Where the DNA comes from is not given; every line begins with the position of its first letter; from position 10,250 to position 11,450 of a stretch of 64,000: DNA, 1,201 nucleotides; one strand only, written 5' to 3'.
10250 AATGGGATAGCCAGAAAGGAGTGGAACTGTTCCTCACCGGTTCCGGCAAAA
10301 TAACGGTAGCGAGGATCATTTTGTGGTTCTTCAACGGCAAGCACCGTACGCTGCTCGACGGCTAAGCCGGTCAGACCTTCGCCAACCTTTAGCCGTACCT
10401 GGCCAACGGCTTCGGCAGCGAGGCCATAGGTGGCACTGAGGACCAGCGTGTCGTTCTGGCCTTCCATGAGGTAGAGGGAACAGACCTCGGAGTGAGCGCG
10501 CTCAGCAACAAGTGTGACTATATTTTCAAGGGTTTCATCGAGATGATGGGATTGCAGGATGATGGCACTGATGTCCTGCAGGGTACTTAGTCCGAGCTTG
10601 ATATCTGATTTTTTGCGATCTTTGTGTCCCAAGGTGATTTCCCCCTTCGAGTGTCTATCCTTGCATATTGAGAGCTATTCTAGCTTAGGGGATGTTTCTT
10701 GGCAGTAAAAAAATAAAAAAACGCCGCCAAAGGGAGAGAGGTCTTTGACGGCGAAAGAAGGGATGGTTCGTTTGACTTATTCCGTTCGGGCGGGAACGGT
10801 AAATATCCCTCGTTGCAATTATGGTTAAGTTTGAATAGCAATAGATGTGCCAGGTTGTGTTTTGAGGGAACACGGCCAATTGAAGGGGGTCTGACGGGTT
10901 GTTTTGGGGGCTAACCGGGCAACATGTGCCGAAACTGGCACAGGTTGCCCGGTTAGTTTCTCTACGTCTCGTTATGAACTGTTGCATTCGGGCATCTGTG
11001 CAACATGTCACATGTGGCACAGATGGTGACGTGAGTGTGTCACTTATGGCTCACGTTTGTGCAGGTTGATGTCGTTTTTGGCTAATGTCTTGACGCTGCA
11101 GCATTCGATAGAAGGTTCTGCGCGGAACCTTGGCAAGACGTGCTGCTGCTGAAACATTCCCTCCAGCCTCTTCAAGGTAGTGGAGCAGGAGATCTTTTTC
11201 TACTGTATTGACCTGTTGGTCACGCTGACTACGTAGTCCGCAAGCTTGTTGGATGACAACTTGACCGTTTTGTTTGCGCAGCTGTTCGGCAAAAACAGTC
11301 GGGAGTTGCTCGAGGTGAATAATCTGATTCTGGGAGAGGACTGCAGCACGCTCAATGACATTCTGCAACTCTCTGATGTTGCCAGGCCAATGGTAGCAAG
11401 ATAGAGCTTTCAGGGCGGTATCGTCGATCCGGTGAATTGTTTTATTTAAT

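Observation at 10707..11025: Stand-alone sigma-54 transcription unit with no ORF between the activator gene and ptsP: candidate sigma-54-dependent small RNA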

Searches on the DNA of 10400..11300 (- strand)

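Call 3: search_rna_families(source=window, start=10400, end=11300, threshold=evalue, max_evalue=10, show_alignments=3)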
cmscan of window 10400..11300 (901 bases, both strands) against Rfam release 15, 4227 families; matches with E-value up to 10: 9.
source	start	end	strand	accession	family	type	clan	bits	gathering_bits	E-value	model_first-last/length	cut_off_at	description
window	11017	11062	+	RF03213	mir-5885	Gene; miRNA;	-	22.1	64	0.041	8-57/65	no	mir-5885 microRNA precursor family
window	10720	10756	+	RF04201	MIR7510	Gene; miRNA;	-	19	93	0.94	1-79/79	no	MIR7510 microRNA precursor family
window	10736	10851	-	RF03032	narK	Cis-reg;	-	18.5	43.2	0.67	1-72/72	no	narK RNA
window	11211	11300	+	RF00301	snoZ256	Gene; snRNA; snoRNA; CD-box;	-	18.1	50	0.65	1-94/94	no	Small nucleolar RNA Z256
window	10717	10841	-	RF00112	CyaR_RyeE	Gene; sRNA;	-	16.9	47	4.6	1-85/85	no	CyaR/Rye RNA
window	10869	10969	+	RF01697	Chlorobi-RRM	Cis-reg;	-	16.3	45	2.4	1-73/73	no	Chlorobi-RRM RNA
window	10900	10974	+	RF01698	Chloroflexi-1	Gene; sRNA;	-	15.3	80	4.2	1-84/84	no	Chloroflexi-1 RNA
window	10752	10864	-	RF00625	P11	Gene;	-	14.1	70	1.7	1-139/139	no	Pseudomonas sRNA P11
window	11172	11262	-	RF02041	HOTTIP_2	Gene; lncRNA;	-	11.5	80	0.16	289-374/374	no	HOXA transcript at the distal tip, conserved region 2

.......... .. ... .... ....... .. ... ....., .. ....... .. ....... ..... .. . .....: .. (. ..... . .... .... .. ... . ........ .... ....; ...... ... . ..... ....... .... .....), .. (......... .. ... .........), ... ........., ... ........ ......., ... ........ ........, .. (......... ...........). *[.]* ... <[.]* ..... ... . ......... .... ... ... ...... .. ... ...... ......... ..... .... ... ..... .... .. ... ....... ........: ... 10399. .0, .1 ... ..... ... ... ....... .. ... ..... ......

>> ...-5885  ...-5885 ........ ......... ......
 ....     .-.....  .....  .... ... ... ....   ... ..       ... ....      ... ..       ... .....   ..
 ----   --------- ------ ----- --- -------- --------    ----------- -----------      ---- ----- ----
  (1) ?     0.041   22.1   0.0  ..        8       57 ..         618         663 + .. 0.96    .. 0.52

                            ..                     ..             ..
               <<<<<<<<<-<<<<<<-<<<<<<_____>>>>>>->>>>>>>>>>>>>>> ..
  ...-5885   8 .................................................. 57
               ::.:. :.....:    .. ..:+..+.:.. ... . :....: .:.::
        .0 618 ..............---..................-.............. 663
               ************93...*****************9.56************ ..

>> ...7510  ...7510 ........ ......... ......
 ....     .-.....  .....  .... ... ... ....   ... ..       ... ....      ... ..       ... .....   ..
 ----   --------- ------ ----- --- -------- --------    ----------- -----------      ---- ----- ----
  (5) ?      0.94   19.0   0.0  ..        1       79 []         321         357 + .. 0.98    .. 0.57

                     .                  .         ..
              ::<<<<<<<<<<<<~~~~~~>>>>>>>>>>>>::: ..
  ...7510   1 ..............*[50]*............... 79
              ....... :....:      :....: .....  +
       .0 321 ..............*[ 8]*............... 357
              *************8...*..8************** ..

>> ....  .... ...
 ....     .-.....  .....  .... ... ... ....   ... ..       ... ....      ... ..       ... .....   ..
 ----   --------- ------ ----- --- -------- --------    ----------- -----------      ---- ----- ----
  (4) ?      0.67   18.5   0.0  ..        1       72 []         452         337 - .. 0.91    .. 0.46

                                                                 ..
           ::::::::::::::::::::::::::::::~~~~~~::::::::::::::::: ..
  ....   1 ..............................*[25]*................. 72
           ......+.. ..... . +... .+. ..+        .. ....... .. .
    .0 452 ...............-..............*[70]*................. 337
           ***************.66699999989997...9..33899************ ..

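Call 28: build_rna_model(alignment_id=A1, structure=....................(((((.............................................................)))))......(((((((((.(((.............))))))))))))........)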
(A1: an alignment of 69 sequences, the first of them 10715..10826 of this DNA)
Model R1 built from alignment A1 (69 sequences, 143 columns); structure: as given.
model positions 98; base pairs 17; branch points 1; effective number of sequences 4.07; information 0.59 bits per position. Calibrated on 0.2 Mb of random sequence (short: E-values are rough).
structure used (alignment columns):
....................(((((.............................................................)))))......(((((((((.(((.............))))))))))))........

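Call 29: search_with_rna_model(model_id=R1, sources=[window, L001, L002, L003, L004, L005, L006, L007, L008, L009, L010, L011, L012, L013, L014, L015, L016, L017, L018, L019, L020, L021, L022, L023, L024, L025, L026, L027, L028, L029, L030, L031, L032, L033, L034, L035, L036, L037, L038, L039, L040, L041, L042, L043, L044, L045, L046, L047, L048, L049, L050, L051, L052, L053, L054, L055, L056, L057, L058, L059, L060, L061, L062, L063, L064, L065, L066, L067, L068, L069, L070, L071, L072, L073, L074, L075, L076, L077, L078, L079, L080], max_evalue=1, make_alignment=true)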
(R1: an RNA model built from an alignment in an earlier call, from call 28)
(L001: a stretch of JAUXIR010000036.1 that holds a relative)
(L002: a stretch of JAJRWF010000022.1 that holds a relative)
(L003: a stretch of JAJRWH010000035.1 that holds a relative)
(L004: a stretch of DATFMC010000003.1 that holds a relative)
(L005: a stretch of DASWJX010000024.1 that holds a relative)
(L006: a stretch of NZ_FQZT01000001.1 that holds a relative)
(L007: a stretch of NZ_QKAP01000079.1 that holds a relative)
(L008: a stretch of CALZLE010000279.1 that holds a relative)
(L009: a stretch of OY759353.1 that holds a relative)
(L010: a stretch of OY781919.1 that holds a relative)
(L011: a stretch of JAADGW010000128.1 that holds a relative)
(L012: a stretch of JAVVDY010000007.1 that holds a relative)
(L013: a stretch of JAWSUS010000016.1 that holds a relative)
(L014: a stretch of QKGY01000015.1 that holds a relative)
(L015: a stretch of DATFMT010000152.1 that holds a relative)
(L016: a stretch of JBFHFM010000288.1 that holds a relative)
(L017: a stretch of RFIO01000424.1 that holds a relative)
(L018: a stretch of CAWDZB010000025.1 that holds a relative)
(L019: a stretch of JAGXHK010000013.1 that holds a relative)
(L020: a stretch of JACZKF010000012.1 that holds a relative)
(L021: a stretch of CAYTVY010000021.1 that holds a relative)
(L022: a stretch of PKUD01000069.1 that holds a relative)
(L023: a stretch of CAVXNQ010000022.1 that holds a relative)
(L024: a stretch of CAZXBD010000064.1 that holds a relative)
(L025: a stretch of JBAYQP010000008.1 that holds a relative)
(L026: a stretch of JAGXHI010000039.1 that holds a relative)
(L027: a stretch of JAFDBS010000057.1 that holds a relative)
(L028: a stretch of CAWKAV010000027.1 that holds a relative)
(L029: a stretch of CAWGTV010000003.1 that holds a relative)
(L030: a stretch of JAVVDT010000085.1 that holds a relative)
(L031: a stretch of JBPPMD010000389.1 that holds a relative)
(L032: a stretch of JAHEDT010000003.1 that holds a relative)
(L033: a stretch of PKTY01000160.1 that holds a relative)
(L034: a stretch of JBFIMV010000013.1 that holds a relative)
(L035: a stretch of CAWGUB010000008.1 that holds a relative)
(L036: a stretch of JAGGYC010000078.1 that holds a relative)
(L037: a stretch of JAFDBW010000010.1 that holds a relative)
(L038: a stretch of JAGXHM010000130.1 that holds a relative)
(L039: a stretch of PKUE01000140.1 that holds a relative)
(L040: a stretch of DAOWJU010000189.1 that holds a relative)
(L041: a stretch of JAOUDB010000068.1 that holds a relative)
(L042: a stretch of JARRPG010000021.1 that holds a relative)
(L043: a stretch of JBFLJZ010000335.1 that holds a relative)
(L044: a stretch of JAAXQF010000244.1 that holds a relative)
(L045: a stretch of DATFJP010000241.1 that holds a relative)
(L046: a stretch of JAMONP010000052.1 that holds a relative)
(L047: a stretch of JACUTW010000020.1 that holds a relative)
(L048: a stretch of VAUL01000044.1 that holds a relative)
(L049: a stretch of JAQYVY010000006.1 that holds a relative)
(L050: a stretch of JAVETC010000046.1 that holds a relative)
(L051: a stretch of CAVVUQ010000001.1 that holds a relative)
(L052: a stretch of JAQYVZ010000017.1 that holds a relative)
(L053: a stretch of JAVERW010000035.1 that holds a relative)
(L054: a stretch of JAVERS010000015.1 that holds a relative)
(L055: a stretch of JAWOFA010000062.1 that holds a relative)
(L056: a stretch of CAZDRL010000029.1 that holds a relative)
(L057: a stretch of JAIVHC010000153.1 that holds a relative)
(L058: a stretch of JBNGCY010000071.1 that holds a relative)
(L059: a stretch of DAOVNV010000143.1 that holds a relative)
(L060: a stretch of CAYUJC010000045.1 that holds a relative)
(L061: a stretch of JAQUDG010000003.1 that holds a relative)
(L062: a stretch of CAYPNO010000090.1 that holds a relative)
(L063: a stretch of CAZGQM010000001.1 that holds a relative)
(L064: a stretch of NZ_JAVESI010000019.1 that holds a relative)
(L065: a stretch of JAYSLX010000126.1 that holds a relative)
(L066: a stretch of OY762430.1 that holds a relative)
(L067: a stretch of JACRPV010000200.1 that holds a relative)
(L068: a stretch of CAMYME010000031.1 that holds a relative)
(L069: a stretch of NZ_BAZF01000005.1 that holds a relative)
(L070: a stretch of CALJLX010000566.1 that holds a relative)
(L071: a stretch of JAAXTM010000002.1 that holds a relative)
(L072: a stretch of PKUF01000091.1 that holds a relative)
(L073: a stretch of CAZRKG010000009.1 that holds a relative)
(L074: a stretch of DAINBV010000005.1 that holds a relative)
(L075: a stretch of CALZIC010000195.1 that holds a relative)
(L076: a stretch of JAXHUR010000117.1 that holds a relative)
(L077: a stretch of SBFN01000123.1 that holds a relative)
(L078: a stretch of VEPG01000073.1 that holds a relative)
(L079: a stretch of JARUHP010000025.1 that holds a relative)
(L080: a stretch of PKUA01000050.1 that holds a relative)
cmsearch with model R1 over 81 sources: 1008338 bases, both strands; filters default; matches with E-value up to 1: 70.
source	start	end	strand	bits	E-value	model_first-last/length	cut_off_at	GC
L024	2963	3056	+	91.5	2e-18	1-98/98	no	0.53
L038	5514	5609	+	90.4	3.8e-18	1-98/98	no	0.52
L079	4042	4139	+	90.2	4.3e-18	1-98/98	no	0.52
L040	3066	3161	+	89.2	7.3e-18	1-98/98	no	0.55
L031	8521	8614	+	89.1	7.6e-18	1-98/98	no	0.59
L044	6698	6796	+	89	8.2e-18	1-98/98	no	0.52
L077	3344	3442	+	88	1.4e-17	1-98/98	no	0.51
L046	8513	8608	+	88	1.4e-17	1-98/98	no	0.54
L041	2655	2753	+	87.9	1.5e-17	1-98/98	no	0.54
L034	8508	8604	+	87.7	1.7e-17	1-98/98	no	0.55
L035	8526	8620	+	87.2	2.3e-17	1-98/98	no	0.51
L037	8528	8622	+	86.2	3.9e-17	1-98/98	no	0.52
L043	3169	3263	+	85.9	4.6e-17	1-98/98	no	0.52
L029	8522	8615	+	85.9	4.7e-17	1-98/98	no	0.53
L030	2877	2970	+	85.4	6e-17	1-98/98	no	0.56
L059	3118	3217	+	85.2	6.7e-17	1-98/98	no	0.56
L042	8535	8630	+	84.7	8.8e-17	1-98/98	no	0.55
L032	8515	8607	+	84.3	1.1e-16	1-98/98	no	0.57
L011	8515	8611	+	83.5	1.7e-16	1-98/98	no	0.53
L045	5284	5382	+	82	4e-16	1-98/98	no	0.57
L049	8532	8626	+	81.9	4.2e-16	1-98/98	no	0.52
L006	8528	8626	+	81.9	4.3e-16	1-98/98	no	0.52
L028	8522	8615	+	81.6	5e-16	1-98/98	no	0.52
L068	8529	8626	+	81.2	6.3e-16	1-98/98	no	0.54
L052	8516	8616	+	81.1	6.5e-16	1-98/98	no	0.59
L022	2936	3031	+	80.3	1e-15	1-98/98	no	0.51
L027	3323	3418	+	79.7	1.5e-15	1-98/98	no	0.55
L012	8528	8623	+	79.1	2.1e-15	1-98/98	no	0.53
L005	4803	4899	+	78.5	2.8e-15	1-98/98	no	0.55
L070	8511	8603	+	78.5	2.9e-15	1-98/98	no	0.56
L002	8533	8639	+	78.3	3.2e-15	1-98/98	no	0.5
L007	8529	8626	+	78.2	3.3e-15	1-98/98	no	0.55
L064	8530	8622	+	77.1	6.3e-15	1-98/98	no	0.55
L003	8531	8639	+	76.3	9.6e-15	1-98/98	no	0.53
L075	6475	6577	+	76.1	1e-14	1-98/98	no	0.54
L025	8520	8615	+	76.1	1.1e-14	1-98/98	no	0.57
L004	8531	8626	+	75.2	1.8e-14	1-98/98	no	0.54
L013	8514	8609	+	74.4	2.7e-14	1-98/98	no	0.57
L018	8546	8641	+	74.3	2.9e-14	1-98/98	no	0.57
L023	8549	8643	+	72.3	9.1e-14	1-98/98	no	0.56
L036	2615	2715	+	72.1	1e-13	1-98/98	no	0.52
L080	8620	8708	+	69.8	3.5e-13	1-98/98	no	0.56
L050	7145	7245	+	68.8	6.1e-13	1-98/98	no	0.51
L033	8496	8591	+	68.7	6.6e-13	1-98/98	no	0.58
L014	8511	8608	+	68.6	7.1e-13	1-98/98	no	0.56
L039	8479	8582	+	67.1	1.6e-12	1-98/98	no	0.5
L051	8489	8583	+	67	1.7e-12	1-98/98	no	0.6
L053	7220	7322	+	66.4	2.4e-12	1-98/98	no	0.47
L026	8520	8616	+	66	3e-12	1-98/98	no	0.56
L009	8500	8598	+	65.8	3.4e-12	1-98/98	no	0.52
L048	8484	8580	+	65.7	3.4e-12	1-98/98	no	0.56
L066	8497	8595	+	64.9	5.4e-12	1-98/98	no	0.53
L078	8488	8583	+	64.9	5.4e-12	1-98/98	no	0.58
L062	6244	6345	+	63.5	1.2e-11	1-98/98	no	0.47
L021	8492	8582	+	63.3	1.3e-11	1-98/98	no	0.59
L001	7191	7295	+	63.1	1.5e-11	1-98/98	no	0.48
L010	8489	8585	+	62.9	1.7e-11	1-98/98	no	0.53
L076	2138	2237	+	62.6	2e-11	1-98/98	no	0.53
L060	8516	8618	+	62.4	2.2e-11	1-98/98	no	0.45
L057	3372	3480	+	62.3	2.3e-11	1-98/98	no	0.43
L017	2569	2655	+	61.5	3.6e-11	1-98/98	no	0.61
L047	8534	8624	+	61.3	4.1e-11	1-98/98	no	0.55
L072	8530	8617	+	61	4.9e-11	1-98/98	no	0.58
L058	8501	8610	+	60.9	5.2e-11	1-98/98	no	0.44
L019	5090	5184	+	60.1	7.9e-11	1-98/98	no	0.6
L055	6463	6569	+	59.7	1e-10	1-98/98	no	0.44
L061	8527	8631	+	58.9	1.6e-10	1-98/98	no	0.43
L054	8508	8617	+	58.4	2e-10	1-98/98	no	0.43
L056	8505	8614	+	58.4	2e-10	1-98/98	no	0.43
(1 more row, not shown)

Alignment A2: 70 matches aligned to the model, 152 columns, each read 5' to 3' on its own strand. Consensus structure (alignment columns), stored with it:
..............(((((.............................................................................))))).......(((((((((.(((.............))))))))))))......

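Call 40: search_with_rna_model(model_id=R1, sources=[L081, L082, L083, L084, L085, L086, L087, L088, L089, L090, L091, L092, L093, L094, L095, L096, L097, L098, L099, L100, L101, L102, L103, L104, L105, L106, L107, L108, L109, L110, L111, L112, L113, L114, L115, L116, L117, L118, L119, L120, L121, L122, L123, L124, L125, L126, L127, L128, L129, L130, L131, L132, L133, L134, L135, L136, L137, L138, L139, L140, L141, L142, L143, L144, L145, L146, L147, L148, L149, L150, L151, L152, L153, L154, L155, L156, L157, L158, L159, L160], max_evalue=0.01)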
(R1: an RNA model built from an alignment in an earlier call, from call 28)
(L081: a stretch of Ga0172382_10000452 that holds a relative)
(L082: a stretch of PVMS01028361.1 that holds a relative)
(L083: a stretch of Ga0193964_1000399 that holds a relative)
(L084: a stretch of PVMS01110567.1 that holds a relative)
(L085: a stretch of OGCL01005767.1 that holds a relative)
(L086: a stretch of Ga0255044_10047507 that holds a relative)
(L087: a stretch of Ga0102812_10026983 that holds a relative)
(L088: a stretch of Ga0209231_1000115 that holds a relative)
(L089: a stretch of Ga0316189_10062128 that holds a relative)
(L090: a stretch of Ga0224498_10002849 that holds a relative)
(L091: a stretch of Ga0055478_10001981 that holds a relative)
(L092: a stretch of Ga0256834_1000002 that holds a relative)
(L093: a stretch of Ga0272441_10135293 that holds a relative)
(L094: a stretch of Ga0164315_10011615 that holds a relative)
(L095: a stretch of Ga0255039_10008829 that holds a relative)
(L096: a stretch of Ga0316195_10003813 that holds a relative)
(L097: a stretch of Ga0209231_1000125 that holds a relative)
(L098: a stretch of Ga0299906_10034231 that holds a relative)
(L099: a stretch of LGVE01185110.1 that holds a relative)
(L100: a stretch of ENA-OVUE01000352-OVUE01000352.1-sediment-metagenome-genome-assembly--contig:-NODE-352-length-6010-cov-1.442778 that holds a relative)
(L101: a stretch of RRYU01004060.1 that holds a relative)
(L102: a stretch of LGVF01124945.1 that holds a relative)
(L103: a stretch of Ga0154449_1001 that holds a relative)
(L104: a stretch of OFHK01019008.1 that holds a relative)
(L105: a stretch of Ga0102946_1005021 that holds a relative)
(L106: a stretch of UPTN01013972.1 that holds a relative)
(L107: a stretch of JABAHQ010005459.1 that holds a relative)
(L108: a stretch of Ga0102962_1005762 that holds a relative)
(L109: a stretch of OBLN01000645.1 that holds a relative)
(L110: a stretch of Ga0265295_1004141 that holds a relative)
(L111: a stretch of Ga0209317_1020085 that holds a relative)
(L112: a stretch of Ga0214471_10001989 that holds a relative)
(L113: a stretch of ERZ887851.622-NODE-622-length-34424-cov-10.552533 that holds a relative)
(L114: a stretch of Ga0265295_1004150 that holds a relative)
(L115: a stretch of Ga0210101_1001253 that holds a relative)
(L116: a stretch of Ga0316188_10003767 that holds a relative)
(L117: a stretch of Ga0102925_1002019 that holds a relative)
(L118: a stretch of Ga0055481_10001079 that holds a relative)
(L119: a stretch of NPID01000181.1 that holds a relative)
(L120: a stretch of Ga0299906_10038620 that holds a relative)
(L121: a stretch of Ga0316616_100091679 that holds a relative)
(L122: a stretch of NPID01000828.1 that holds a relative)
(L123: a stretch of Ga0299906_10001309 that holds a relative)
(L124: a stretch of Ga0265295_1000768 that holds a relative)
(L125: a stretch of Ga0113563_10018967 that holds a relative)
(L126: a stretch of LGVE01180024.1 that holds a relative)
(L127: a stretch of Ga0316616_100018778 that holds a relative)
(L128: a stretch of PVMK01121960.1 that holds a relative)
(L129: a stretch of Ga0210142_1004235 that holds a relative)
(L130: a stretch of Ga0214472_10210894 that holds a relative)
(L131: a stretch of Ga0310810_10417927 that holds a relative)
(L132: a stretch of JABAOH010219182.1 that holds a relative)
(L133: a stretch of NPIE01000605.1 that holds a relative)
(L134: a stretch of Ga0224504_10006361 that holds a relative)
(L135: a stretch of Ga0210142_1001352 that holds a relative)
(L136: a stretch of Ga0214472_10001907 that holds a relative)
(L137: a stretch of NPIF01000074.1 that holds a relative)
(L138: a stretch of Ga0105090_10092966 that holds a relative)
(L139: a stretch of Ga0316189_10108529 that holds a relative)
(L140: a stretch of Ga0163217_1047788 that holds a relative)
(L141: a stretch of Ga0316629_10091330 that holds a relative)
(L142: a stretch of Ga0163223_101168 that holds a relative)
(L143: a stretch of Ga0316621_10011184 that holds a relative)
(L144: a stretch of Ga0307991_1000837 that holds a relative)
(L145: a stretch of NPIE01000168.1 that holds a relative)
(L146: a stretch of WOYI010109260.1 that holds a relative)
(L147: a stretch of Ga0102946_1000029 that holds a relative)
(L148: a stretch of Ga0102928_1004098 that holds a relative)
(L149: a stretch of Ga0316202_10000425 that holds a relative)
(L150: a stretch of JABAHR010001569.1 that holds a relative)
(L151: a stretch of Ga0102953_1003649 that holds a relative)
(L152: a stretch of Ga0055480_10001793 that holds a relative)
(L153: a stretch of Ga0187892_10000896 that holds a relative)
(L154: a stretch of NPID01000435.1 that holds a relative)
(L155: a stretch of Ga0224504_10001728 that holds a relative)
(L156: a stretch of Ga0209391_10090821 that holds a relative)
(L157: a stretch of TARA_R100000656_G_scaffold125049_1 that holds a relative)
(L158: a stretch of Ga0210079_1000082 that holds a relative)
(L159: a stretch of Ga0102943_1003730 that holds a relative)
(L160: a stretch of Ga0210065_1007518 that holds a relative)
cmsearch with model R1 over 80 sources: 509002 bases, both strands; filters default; matches with E-value up to 0.01: 79.
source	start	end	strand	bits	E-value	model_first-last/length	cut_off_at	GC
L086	564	660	-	93.4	3.5e-19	1-98/98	no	0.52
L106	2667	2761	-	92.3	6.8e-19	1-98/98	no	0.54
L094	4261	4357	-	92.1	7.5e-19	1-98/98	no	0.53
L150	3661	3758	+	91.5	1e-18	1-98/98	no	0.5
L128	2379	2474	+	90.3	2e-18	1-98/98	no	0.55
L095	3231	3329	+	89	4.2e-18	1-98/98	no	0.52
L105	542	640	+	88.8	4.7e-18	1-98/98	no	0.52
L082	65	160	+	88.4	5.7e-18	1-98/98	no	0.54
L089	2719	2817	+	88.4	5.8e-18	1-98/98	no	0.54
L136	4981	5074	-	88.3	6.1e-18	1-98/98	no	0.56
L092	193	288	+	88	7.3e-18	1-98/98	no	0.54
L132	1016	1111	-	87.9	7.5e-18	1-98/98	no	0.54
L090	492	590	+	87.9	7.7e-18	1-98/98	no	0.54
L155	2655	2753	+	87.9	7.7e-18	1-98/98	no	0.54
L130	311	404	-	87.8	8.3e-18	1-98/98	no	0.54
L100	1008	1102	-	86.6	1.6e-17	1-98/98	no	0.53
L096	1611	1705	+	86.3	1.9e-17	1-98/98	no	0.51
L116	4256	4349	-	85.9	2.4e-17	1-98/98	no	0.53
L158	6336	6430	+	83.1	1.1e-16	1-98/98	no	0.52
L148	6292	6390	-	82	2e-16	1-98/98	no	0.57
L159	4953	5051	+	82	2e-16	1-98/98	no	0.57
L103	6070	6166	+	81.5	2.7e-16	1-98/98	no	0.57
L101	2281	2381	-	80.3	5.4e-16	1-98/98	no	0.58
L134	2840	2931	+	79.4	8.5e-16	1-98/98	no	0.53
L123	9604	9698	-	79.3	9e-16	1-98/98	no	0.62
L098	3497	3593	+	78.5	1.4e-15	1-98/98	no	0.55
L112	377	473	-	78.5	1.4e-15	1-98/98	no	0.55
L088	4950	5048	+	77.9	2.1e-15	1-98/98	no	0.57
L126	1283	1381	-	77.7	2.3e-15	1-98/98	no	0.54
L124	5685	5777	-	77.1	3.2e-15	1-98/98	no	0.55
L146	2964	3059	-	76.4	4.5e-15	1-98/98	no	0.57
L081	3745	3840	+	76.1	5.3e-15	1-98/98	no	0.57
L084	1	89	+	76.1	5.3e-15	8-98/98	5'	0.54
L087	2875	2971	-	75.7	6.8e-15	1-98/98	no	0.49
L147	325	420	-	75.2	8.9e-15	1-98/98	no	0.54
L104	1041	1138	+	72.4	4.2e-14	1-98/98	no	0.6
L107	1669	1763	+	72.1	5e-14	1-98/98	no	0.52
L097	1531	1627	+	71.1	8.6e-14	1-98/98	no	0.59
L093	72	168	-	70.7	1.1e-13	1-98/98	no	0.52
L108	587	680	-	70.2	1.4e-13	1-98/98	no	0.56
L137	1263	1360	-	69.6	2.1e-13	1-98/98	no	0.55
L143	3360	3452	-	69.1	2.7e-13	1-98/98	no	0.57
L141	169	262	+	69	2.9e-13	1-98/98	no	0.59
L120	2735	2831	+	68.9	3.1e-13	1-98/98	no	0.57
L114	6073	6173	-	68.8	3.1e-13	1-98/98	no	0.51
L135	2891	2984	+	68.5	3.8e-13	1-98/98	no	0.56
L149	10374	10482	-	67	8.4e-13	1-98/98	no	0.5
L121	1222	1316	-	66.7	1e-12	1-98/98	no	0.61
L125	4015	4107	-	66.5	1.2e-12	1-98/98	no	0.56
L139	203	296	-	66.4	1.2e-12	1-98/98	no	0.55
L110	7220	7322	+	66.4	1.2e-12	1-98/98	no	0.47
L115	7228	7323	-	65.5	1.9e-12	1-98/98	no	0.59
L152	4684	4779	-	65.5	1.9e-12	1-98/98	no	0.59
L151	8153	8244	-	64.9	2.7e-12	1-98/98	no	0.57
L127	134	226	+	64.4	3.6e-12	1-98/98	no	0.55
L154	3500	3597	-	64.4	3.7e-12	1-98/98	no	0.58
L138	262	358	+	64.3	3.9e-12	1-98/98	no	0.62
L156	222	318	+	64.3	3.9e-12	1-98/98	no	0.62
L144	8175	8275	+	63.5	5.9e-12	1-98/98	no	0.49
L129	1949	2041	-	63.3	6.9e-12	1-98/98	no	0.59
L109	11274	11373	+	62.6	1e-11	1-98/98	no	0.53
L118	1243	1335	+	62.2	1.2e-11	1-98/98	no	0.56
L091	2353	2446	+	62.1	1.3e-11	1-98/98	no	0.53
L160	491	584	+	62.1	1.3e-11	1-98/98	no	0.53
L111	322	413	-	61.9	1.5e-11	1-98/98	no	0.59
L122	7404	7504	+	60.8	2.7e-11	1-98/98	no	0.54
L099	1504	1605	-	59.8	4.7e-11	1-98/98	no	0.45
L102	3106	3207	-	59.8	4.7e-11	1-98/98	no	0.45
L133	2896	2994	-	59.7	5e-11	1-98/98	no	0.58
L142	2676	2774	+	59.7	5e-11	1-98/98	no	0.58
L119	5220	5317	-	56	3.9e-10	1-98/98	no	0.57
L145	4266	4363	-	56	3.9e-10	1-98/98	no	0.57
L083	8565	8667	+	55.2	6.1e-10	1-98/98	no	0.5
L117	6028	6120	-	54.2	1.1e-09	1-98/98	no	0.57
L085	4836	4929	+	37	1.5e-05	1-98/98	no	0.46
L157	765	852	-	36.7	1.9e-05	1-98/98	no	0.55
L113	5477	5571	-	31.9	0.00027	1-98/98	no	0.48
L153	11776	11837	-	29.7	0.00088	1-98/98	no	0.6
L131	1222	1333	+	29.7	0.00091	1-98/98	no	0.64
